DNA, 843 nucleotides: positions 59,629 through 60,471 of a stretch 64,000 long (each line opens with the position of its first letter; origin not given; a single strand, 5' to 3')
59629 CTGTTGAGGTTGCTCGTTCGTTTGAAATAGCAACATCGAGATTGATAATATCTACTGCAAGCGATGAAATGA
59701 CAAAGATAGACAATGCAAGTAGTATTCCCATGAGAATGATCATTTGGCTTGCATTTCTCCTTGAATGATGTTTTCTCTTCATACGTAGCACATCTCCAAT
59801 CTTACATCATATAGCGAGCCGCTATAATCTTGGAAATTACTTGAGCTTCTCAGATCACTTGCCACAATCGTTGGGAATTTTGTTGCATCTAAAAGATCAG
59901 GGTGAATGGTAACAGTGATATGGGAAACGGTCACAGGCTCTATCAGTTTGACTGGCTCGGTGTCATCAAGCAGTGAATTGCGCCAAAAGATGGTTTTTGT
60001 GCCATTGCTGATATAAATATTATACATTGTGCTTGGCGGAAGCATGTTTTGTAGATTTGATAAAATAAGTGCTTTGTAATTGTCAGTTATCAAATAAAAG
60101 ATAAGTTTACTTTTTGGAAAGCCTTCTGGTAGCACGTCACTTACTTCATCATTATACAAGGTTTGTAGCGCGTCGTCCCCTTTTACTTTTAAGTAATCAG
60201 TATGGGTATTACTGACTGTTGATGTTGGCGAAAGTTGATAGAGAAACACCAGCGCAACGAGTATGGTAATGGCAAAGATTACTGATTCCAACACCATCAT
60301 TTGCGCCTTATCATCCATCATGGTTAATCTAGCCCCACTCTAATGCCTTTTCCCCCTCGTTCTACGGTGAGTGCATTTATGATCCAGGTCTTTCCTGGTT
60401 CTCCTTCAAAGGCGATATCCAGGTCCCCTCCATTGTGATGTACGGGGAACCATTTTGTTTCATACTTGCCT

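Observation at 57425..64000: Four-gene surface operon: giant beta-helix protein, two mini pilin-like proteins and the Hint/PKD protein, with a shared Q...VLES N-terminal motif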

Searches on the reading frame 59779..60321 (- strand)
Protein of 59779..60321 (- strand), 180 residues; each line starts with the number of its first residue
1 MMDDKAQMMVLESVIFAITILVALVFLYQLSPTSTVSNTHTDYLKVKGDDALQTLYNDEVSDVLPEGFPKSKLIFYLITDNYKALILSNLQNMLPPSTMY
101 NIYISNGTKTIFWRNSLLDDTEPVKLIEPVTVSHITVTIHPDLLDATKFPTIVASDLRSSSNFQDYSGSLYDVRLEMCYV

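Call 5: search_protein_families(library=pfam, proteins=[window:59779-60321:-], max_evalue=1)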
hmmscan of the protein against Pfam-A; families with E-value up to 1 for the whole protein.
window:59779-60321:- (180 aa): 1 family
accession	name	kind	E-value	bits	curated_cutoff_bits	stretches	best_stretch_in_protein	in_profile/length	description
PF23959.1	DUF7288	-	0.087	13.7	27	1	5-55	1-56/184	Family of unknown function (DUF7288)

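Call 6: search_protein_families(library=ncbifam, proteins=[window:59779-60321:-], max_evalue=1)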
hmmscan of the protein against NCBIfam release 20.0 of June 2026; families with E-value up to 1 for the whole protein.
window:59779-60321:- (180 aa): 1 family
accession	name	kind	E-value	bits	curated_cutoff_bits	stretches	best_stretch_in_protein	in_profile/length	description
NF011297.0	PRK14710.1-1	equivalog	0.024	15.4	173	1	6-62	9-65/86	hypothetical protein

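Call 7: find_encoding_contigs(protein=window:59779-60321:-, flank=10000, max_places=6)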
Protein window:59779-60321:- (180 aa): 1 contig read that carries it; 1 place shown.
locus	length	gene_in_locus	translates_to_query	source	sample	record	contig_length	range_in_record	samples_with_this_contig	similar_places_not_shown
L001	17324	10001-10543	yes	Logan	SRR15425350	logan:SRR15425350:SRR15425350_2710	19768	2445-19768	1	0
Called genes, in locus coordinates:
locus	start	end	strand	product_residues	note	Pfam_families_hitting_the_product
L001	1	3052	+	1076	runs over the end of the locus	PF01079:Hint (weak), PF05203:Hom_end_hint (faint), PF07591:PT-HINT, PF14890:Intein_splicing (faint), PF24517:CBM96 (weak), PF16656:Pur_ac_phosph_N (faint), PF10342:Kre9_KNH (weak)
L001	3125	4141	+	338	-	PF23960:DUF7289 (weak)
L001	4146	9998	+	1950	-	PF23928:DUF7266, PF22842:Pel9A-like_beta_helix, PF13229:Beta_helix, PF05048:NosD, PF13229:Beta_helix, PF05048:NosD, PF13229:Beta_helix, PF05048:NosD, +4 more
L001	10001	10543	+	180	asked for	-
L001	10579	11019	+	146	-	-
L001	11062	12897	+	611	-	PF01079:Hint (weak), PF05203:Hom_end_hint (weak), PF07591:PT-HINT, PF00801:PKD (weak), PF18911:PKD_4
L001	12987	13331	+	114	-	PF04032:Rpr2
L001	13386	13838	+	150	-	PF01090:Ribosomal_S19e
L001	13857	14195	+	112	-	PF01984:dsDNA_bind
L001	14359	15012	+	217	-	PF01198:Ribosomal_L31e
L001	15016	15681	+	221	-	PF01912:eIF-6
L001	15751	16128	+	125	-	PF12802:MarR_2 (weak)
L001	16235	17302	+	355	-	PF01841:Transglut_core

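Call 12: find_homologous_proteins(query=window:59779-60321:-, max_evalue=0.001)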
Query window:59779-60321:- (180 aa): 55 proteins with E <= 0.001 among 117 candidates.
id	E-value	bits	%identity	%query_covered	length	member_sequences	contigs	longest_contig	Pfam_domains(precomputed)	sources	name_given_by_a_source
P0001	1.7e-110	384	100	99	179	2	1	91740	-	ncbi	-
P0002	2.7e-85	302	76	100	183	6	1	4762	-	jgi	-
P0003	9.3e-83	294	79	99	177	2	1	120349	-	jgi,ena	-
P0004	3.2e-71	257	67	100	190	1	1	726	-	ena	-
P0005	3.3e-70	253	65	100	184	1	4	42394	-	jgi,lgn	jgi:hypothetical protein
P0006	3.7e-65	237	63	99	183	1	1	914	-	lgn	-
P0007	2.9e-63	231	62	99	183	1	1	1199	-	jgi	jgi:hypothetical protein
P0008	7.6e-62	226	61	99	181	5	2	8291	-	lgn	-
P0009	2.8e-61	224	58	100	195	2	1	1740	-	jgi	-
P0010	1.9e-60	222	57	99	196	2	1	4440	-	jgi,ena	-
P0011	4.3e-60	220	60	99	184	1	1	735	-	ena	-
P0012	1.5e-58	215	62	96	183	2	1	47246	-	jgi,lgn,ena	-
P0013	2.1e-58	215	59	98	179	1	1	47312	-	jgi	jgi:hypothetical protein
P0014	2.9e-58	215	59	99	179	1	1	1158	-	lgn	-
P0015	4.5e-58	214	54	100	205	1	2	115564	-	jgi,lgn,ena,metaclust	metaclust:\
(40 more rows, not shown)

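Call 14: find_encoding_contigs(protein=P0001, flank=10000, max_places=4)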
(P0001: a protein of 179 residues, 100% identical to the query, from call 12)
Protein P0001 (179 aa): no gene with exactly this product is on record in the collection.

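Call 15: find_encoding_contigs(protein=P0003, flank=10000, max_places=2)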
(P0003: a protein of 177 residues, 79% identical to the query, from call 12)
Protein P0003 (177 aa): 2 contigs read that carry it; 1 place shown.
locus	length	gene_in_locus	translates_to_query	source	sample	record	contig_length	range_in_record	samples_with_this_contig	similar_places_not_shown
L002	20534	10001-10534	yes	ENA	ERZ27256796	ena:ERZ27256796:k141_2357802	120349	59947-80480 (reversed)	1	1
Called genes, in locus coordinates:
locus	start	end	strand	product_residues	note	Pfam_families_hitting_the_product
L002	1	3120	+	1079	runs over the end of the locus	PF23960:DUF7289 (faint), PF01079:Hint, PF05203:Hom_end_hint (faint), PF07591:PT-HINT, PF14623:Vint (weak), PF16656:Pur_ac_phosph_N (faint), PF10342:Kre9_KNH (weak)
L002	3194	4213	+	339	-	PF23960:DUF7289 (weak)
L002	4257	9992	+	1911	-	PF23928:DUF7266, PF22842:Pel9A-like_beta_helix, PF13229:Beta_helix, PF05048:NosD, PF13229:Beta_helix, PF13229:Beta_helix, PF05048:NosD, PF13229:Beta_helix, +3 more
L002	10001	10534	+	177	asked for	-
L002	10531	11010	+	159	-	-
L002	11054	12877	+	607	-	PF01079:Hint, PF07591:PT-HINT, PF18911:PKD_4, PF00801:PKD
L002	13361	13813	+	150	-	PF01090:Ribosomal_S19e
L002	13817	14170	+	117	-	PF01984:dsDNA_bind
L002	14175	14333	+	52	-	PF00832:Ribosomal_L39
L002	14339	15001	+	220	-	PF01198:Ribosomal_L31e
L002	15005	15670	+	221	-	PF01912:eIF-6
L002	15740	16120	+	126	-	PF12802:MarR_2 (weak)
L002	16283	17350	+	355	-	PF01841:Transglut_core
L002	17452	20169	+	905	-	PF00133:tRNA-synt_1, PF09334:tRNA-synt_1g, PF08264:Anticodon_1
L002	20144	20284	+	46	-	-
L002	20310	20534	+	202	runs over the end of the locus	PF01184:Gpr1_Fun34_YaaH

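Call 16: find_encoding_contigs(protein=P0015, flank=10000, max_places=2)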
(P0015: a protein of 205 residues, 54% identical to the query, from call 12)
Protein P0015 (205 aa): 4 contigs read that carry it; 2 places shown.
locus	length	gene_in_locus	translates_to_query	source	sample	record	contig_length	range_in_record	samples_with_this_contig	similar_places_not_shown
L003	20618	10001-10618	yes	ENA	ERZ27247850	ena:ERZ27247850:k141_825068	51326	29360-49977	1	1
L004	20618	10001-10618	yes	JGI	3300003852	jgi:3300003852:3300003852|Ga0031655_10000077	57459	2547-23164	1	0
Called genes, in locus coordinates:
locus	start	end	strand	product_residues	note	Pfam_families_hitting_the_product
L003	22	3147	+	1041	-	PF23960:DUF7289 (weak), PF05203:Hom_end_hint (weak), PF07591:PT-HINT, PF14890:Intein_splicing (faint)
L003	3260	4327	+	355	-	PF23960:DUF7289 (faint)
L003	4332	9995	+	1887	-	PF23928:DUF7266, PF22842:Pel9A-like_beta_helix (faint), PF13229:Beta_helix, PF05048:NosD, PF13229:Beta_helix, PF05048:NosD, PF13229:Beta_helix, PF10102:DUF2341 (weak)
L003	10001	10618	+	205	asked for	-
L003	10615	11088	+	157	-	-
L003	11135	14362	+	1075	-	PF01079:Hint, PF07591:PT-HINT, PF14890:Intein_splicing (faint)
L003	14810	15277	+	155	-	PF01090:Ribosomal_S19e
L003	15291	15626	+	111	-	PF01984:dsDNA_bind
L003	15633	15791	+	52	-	PF00832:Ribosomal_L39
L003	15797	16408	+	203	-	PF01198:Ribosomal_L31e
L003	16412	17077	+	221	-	PF01912:eIF-6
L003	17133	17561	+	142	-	-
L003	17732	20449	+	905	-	PF00133:tRNA-synt_1, PF09334:tRNA-synt_1g, PF08264:Anticodon_1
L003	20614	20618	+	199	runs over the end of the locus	PF01184:Gpr1_Fun34_YaaH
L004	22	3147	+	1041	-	PF23960:DUF7289 (weak), PF05203:Hom_end_hint (weak), PF07591:PT-HINT, PF14890:Intein_splicing (faint)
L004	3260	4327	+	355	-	PF23960:DUF7289 (faint)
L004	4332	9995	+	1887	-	PF23928:DUF7266, PF22842:Pel9A-like_beta_helix (faint), PF13229:Beta_helix, PF05048:NosD, PF13229:Beta_helix, PF05048:NosD, PF13229:Beta_helix, PF10102:DUF2341 (weak)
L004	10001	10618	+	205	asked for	-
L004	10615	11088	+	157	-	-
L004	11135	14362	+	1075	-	PF01079:Hint, PF07591:PT-HINT, PF14890:Intein_splicing (faint)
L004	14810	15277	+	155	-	PF01090:Ribosomal_S19e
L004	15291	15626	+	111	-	PF01984:dsDNA_bind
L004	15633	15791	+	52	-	PF00832:Ribosomal_L39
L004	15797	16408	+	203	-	PF01198:Ribosomal_L31e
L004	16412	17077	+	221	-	-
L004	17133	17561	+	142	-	-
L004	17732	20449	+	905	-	PF00133:tRNA-synt_1, PF09334:tRNA-synt_1g, PF08264:Anticodon_1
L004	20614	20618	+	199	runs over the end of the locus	PF01184:Gpr1_Fun34_YaaH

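Call 18: find_related_loci(query=A2, collection=genome_contigs, flank=10000)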
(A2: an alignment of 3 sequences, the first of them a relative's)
Query A2 (338 aa) in genome_contigs; peptide patterns used: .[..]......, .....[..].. (x = any residue, [..] = any of these).
42 stretches matched a pattern; 2 encode a relative of the query (tblastn E <= 1e-3); 2 distinct loci.
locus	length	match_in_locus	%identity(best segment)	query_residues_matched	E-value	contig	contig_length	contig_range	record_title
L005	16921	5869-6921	70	1-338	6e-159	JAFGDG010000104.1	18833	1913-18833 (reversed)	MAG: Thermoplasmatota archaeon isolate Zod_Metabat.1159 k87_8137135, whole genome shotgun sequence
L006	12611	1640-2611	38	12-336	8e-63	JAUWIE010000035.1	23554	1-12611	MAG: Thermoplasmatota archaeon isolate CSMAG_2286 CSMAG_2286_k141_248677_length_23554_cov_9.9908, whole genome shotgun s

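Call 21: search_protein_families(library=pfam, proteins=[L005:2-670:+, L005:657-1514:+, L005:1337-2431:+, L005:2598-5795:+, L005:5869-6924:+, L005:13233-13721:+, L006:4-1461:+, L006:9264-9779:+, L006:9773-10321:+, L006:10343-11440:+], max_evalue=0.1)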
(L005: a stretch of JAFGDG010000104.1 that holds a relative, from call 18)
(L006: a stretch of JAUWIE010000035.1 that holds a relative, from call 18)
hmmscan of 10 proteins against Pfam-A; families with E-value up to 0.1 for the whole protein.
L005:2-670:+ (222 aa): 1 family
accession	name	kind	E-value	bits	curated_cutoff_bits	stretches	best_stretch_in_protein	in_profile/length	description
PF00437.27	T2SSE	-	2.4e-19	69.7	24.9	1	4-167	197-347/370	Type II/IV secretion system protein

L005:657-1514:+ (285 aa): 2 families
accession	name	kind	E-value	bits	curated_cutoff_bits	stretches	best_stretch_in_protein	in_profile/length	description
PF00482.28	T2SSF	-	1.1e-18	67.8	25.2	1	116-243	2-124/125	Type II secretion system (T2SS), protein F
PF05987.18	DUF898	-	0.06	12.9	28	1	167-250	119-202/336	Bacterial protein of unknown function (DUF898)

L005:1337-2431:+ (364 aa): 1 family
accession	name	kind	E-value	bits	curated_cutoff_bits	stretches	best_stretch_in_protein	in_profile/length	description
PF00482.28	T2SSF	-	2e-21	76.6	25.2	1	157-282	1-123/125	Type II secretion system (T2SS), protein F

L005:2598-5795:+ (1065 aa): 10 families
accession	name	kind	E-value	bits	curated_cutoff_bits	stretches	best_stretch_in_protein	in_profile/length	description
PF07591.16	PT-HINT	-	1.4e-15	58.2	27.7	1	121-250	4-137/137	Pretoxin HINT domain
PF24517.2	CBM96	-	5.2e-11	43.1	26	1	262-440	3-163/164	Carbohydrate-binding module family 96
PF01079.26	Hint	-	1.8e-08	34.7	29.7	1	111-186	12-89/213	Hint module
PF23960.2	DUF7289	-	3.8e-08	33.6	27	1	936-1037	109-208/238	Family of unknown function (DUF7289)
PF16656.11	Pur_ac_phosph_N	-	1e-06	29.7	30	1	548-617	10-81/93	Purple acid Phosphatase, N-terminal domain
PF10342.15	Kre9_KNH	-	1.2e-06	29.6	24.6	1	755-851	1-94/94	Kre9/KNH-like N-terminal Ig-like domain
PF14623.11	Vint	-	8.2e-06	26.2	27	1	112-190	2-71/166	Hint-domain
PF05203.21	Hom_end_hint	-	1.7e-05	25.4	32.1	1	112-145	1-34/228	Hom_end-associated Hint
PF13403.11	Hint_2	-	0.0015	19.3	28.4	1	111-156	1-45/147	Hint domain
PF00041.27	fn3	-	0.0034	18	25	1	538-622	2-74/84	Fibronectin type III domain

L005:5869-6924:+ (351 aa): 1 family
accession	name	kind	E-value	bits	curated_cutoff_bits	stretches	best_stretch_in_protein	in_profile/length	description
PF23960.2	DUF7289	-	2e-08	34.5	27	1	214-318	100-201/238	Family of unknown function (DUF7289)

L005:13233-13721:+ (162 aa): 1 family
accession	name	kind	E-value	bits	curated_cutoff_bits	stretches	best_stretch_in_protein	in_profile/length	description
PF24765.1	SAC9_C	-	0.05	13.9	27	1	43-126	78-163/176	SAC9 C-terminal domain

L006:4-1461:+ (485 aa): 6 families
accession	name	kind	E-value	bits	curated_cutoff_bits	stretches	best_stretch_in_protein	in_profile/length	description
PF10342.15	Kre9_KNH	-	7.4e-10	39.9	24.6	1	179-260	1-89/94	Kre9/KNH-like N-terminal Ig-like domain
PF25059.1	FN3_DSCAM-DSCAML_C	-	0.0014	19.4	39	1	12-72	26-81/89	DSCAM/DSCAML C-terminal Fn3-like domain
PF00041.27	fn3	-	0.052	14.2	25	0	37-60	51-74/84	Fibronectin type III domain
PF17957.7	Big_7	-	0.07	14.2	24.1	0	173-243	1-65/70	Bacterial Ig domain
PF17753.7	Ig_mannosidase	-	0.072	13.2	22.6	0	32-56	38-62/81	Ig-fold domain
PF16656.11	Pur_ac_phosph_N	-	0.08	13.9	30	1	20-70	46-93/93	Purple acid Phosphatase, N-terminal domain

L006:9264-9779:+ (171 aa): 3 families
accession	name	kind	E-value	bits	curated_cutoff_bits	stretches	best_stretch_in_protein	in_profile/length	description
PF12459.13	DltX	-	0.005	16.8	25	0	9-29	11-30/43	D-Ala-teichoic acid biosynthesis protein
PF16982.10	Flp1_like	-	0.048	13.6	33.5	1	2-29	5-32/49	Putative Flagellin, Flp1-like, domain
PF23923.1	DUF7262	-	0.051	14.5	27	1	15-100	14-102/132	Family of unknown function (DUF7262)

L006:9773-10321:+ (182 aa): 0 families

L006:10343-11440:+ (365 aa): 1 family
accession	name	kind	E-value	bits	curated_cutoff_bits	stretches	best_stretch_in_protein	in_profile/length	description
PF08793.15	2C_adapt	-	0.026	15.2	22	1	204-218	8-22/35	2-cysteine adaptor domain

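Call 35: find_related_loci(query=A4, collection=metagenome_contigs, flank=10000)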
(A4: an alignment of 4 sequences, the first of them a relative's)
Query A4 (338 aa) in metagenome_contigs; peptide patterns used: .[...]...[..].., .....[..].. (x = any residue, [..] = any of these).
150 stretches matched a pattern; 12 encode a relative of the query (tblastn E <= 1e-3); 11 distinct loci.
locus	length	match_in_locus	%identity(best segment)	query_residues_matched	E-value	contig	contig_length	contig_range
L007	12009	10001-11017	80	1-338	0e+0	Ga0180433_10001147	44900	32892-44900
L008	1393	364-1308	41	15-337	1e-77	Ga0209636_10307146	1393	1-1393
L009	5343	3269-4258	40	10-336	2e-61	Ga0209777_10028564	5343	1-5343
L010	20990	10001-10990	39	12-337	3e-59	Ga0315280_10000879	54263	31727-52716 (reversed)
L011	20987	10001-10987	39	11-336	1e-58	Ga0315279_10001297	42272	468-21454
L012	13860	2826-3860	35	1-336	5e-55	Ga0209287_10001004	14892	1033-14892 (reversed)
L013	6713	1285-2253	34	10-334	3e-54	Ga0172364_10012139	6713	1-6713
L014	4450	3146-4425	47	12-337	2e-53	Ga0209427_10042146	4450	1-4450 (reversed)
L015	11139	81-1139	35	12-337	1e-52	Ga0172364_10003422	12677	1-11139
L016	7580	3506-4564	35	12-337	8e-53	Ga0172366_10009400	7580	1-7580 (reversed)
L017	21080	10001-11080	36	3-336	4e-55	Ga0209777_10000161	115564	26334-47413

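Call 37: search_protein_families(library=pfam, proteins=[L007:635-3082:+, L007:3075-4760:+, L011:2008-2874:+, L011:2877-3791:+, L011:3978-8984:+, L011:9057-9677:+, L011:10999-12981:+, L011:14202-16577:+, L010:3024-5930:+, L011:13582-14106:+], max_evalue=0.01)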
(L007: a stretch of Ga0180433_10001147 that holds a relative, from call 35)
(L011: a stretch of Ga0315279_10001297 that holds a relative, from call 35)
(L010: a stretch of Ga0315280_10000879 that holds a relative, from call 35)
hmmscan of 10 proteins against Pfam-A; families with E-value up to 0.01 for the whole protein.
L007:635-3082:+ (815 aa): 1 family
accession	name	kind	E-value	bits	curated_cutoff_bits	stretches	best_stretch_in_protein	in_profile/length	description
PF00437.27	T2SSE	-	9.8e-36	123.6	24.9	1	458-778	34-342/370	Type II/IV secretion system protein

L007:3075-4760:+ (561 aa): 4 families
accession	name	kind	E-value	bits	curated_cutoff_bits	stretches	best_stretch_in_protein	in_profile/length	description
PF00437.27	T2SSE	-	7.7e-35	120.7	24.9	1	185-506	37-347/370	Type II/IV secretion system protein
PF01580.24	FtsK_SpoIIIE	-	0.002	18.1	24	0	278-297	40-59/221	FtsK/SpoIIIE family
PF09818.15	ABC_ATPase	-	0.0034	16.9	23.2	1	248-298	51-100/283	P-loop domain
PF13555.12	AAA_29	-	0.0036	17.5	27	1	275-299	21-44/61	P-loop containing region of AAA domain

L011:2008-2874:+ (288 aa): 1 family
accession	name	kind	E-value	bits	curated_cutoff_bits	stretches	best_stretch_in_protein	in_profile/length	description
PF00482.28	T2SSF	-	3.6e-18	66.1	25.2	1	117-244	2-124/125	Type II secretion system (T2SS), protein F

L011:2877-3791:+ (304 aa): 1 family
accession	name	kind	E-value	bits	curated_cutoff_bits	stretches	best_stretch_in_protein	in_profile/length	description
PF00482.28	T2SSF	-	4.3e-23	82.1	25.2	1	97-222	1-123/125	Type II secretion system (T2SS), protein F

L011:3978-8984:+ (1668 aa): 12 families
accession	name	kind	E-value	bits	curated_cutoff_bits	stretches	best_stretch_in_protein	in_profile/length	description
PF17963.7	Big_9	-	5.2e-49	165.5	23.6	3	252-345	1-89/89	Bacterial Ig domain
PF17803.7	Cadherin_4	-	1.8e-31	108.9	25.1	3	340-410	1-71/71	Bacterial cadherin-like domain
PF17892.7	Cadherin_5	-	2.7e-30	104.5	26.5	3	252-347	2-98/98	Cadherin-like domain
PF07591.16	PT-HINT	-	2.7e-12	47.6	27.7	1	1336-1465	4-137/137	Pretoxin HINT domain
PF01079.26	Hint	-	7.1e-10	39.3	29.7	1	1325-1436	11-135/213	Hint module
PF18911.6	PKD_4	-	1.7e-09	38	27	1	1241-1308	15-73/85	PKD domain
PF00801.26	PKD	-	2.3e-09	37.6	23.5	1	1245-1313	16-75/80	PKD domain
PF19190.6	BACON_2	-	4.8e-07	30.1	25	0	565-604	19-56/94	Viral BACON domain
PF05203.21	Hom_end_hint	-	4.4e-06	27.3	32.1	1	1327-1354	1-28/228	Hom_end-associated Hint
PF14623.11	Vint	-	6.1e-05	23.3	27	1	1327-1405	2-71/166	Hint-domain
PF23960.2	DUF7289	-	0.0002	21.4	27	0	11-71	2-62/238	Family of unknown function (DUF7289)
PF14890.11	Intein_splicing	-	0.0019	18.4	35.8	0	1337-1417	4-93/155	Intein splicing domain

L011:9057-9677:+ (206 aa): 0 families

L011:10999-12981:+ (660 aa): 2 families
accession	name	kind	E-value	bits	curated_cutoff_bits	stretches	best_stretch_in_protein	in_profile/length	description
PF10102.14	DUF2341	-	3.6e-07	31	23.4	1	235-315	2-82/84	Domain of unknown function (DUF2341)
PF23928.1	DUF7266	-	3e-05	24.2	27.6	1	8-117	3-111/145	Family of unknown function (DUF7266)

L011:14202-16577:+ (791 aa): 8 families
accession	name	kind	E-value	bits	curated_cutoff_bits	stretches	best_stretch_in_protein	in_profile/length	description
PF18998.6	Flg_new_2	-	1.8e-32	111.6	23.6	2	462-528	2-70/73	Divergent InlB B-repeat domain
PF07591.16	PT-HINT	-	3.9e-16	60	27.7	1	140-270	3-136/137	Pretoxin HINT domain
PF01079.26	Hint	-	5.3e-09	36.4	29.7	1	130-242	11-135/213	Hint module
PF09479.16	Flg_new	-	9.6e-09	35.7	27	1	462-526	2-65/65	Listeria-Bacteroides repeat domain (List_Bact_rpt)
PF05203.21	Hom_end_hint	-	6.2e-07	30.1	32.1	1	132-163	1-32/228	Hom_end-associated Hint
PF14890.11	Intein_splicing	-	5.6e-05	23.4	35.8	1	140-223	2-93/155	Intein splicing domain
PF14623.11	Vint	-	0.00016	22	27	1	132-211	2-71/166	Hint-domain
PF18911.6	PKD_4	-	0.0011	19.4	27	0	548-618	14-77/85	PKD domain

L010:3024-5930:+ (968 aa): 5 families
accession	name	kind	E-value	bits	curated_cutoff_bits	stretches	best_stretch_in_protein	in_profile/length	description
PF07591.16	PT-HINT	-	4.4e-17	63.1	27.7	1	147-277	3-136/137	Pretoxin HINT domain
PF05203.21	Hom_end_hint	-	7.9e-07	29.7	32.1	1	139-165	1-27/228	Hom_end-associated Hint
PF00041.27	fn3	-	2.8e-06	27.9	25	1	298-361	11-69/84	Fibronectin type III domain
PF01079.26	Hint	-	5e-05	23.4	29.7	1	131-213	6-89/213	Hint module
PF14623.11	Vint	-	0.00016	21.9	27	1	139-227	2-81/166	Hint-domain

L011:13582-14106:+ (174 aa): 1 family
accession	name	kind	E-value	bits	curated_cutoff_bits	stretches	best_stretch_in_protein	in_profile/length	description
PF02797.21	Chal_sti_synt_C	-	0.0031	18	27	0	133-166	62-95/151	Chalcone and stilbene synthases, C-terminal domain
